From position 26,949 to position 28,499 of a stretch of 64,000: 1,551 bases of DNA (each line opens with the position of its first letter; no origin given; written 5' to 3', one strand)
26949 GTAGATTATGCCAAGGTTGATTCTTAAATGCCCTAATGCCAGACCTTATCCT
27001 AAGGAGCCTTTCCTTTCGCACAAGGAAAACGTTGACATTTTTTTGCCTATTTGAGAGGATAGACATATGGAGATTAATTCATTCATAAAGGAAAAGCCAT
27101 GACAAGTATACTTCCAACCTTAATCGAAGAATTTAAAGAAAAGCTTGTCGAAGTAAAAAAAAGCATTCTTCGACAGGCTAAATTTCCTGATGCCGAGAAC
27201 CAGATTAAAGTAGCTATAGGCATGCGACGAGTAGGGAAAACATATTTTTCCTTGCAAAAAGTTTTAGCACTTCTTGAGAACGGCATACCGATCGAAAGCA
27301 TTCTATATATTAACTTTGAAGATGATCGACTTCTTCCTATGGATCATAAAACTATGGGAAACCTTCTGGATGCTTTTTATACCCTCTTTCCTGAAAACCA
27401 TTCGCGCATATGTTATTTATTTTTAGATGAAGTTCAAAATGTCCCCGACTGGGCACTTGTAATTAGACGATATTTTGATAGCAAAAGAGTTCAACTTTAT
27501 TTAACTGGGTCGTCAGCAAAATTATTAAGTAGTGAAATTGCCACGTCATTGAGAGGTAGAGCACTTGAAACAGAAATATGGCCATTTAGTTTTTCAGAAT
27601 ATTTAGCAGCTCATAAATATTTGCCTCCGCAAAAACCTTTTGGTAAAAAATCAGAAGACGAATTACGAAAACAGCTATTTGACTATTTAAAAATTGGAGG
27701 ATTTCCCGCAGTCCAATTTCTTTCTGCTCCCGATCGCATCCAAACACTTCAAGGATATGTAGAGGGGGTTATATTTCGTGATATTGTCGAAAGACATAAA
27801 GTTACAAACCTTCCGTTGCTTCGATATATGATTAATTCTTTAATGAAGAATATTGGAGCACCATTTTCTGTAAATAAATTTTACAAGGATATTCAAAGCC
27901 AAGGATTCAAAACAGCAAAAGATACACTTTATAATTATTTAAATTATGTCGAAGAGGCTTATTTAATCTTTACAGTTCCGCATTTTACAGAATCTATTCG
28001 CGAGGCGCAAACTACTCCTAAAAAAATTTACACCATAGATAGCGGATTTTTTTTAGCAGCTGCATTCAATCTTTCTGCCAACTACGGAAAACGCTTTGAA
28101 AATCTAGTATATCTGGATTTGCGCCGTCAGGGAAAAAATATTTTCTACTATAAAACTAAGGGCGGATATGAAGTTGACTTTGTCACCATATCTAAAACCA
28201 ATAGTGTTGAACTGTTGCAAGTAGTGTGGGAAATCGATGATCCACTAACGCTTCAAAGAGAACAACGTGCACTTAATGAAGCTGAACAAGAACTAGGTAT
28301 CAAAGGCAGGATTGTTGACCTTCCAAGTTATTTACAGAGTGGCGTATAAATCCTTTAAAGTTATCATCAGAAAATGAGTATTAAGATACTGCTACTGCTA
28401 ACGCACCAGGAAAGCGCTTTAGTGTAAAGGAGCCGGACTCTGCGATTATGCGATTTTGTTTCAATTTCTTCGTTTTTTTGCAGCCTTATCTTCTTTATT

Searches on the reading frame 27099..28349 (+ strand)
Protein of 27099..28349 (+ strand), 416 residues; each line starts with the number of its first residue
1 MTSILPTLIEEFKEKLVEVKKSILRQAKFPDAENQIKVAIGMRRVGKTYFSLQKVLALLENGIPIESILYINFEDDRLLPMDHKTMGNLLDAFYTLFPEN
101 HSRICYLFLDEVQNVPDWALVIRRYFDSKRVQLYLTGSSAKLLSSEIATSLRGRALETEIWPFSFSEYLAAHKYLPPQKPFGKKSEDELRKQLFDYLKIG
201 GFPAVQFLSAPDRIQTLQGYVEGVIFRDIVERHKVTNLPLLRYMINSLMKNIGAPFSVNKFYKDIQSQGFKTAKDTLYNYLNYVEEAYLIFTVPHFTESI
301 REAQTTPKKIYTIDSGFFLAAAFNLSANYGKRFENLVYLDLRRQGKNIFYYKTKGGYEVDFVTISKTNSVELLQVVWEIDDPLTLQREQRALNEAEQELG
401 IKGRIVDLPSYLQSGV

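Call 28: search_protein_families(library=pfam, proteins=[window:27099-28349:+])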
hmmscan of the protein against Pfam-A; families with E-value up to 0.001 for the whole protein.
window:27099-28349:+ (416 aa): 2 families
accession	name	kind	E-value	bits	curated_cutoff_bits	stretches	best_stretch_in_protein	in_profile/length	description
PF13173.12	AAA_14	-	6.8e-35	120.3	27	1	34-169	2-129/129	AAA domain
PF13635.12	DUF4143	-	5.9e-24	85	28.1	1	227-375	2-157/160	Domain of unknown function (DUF4143)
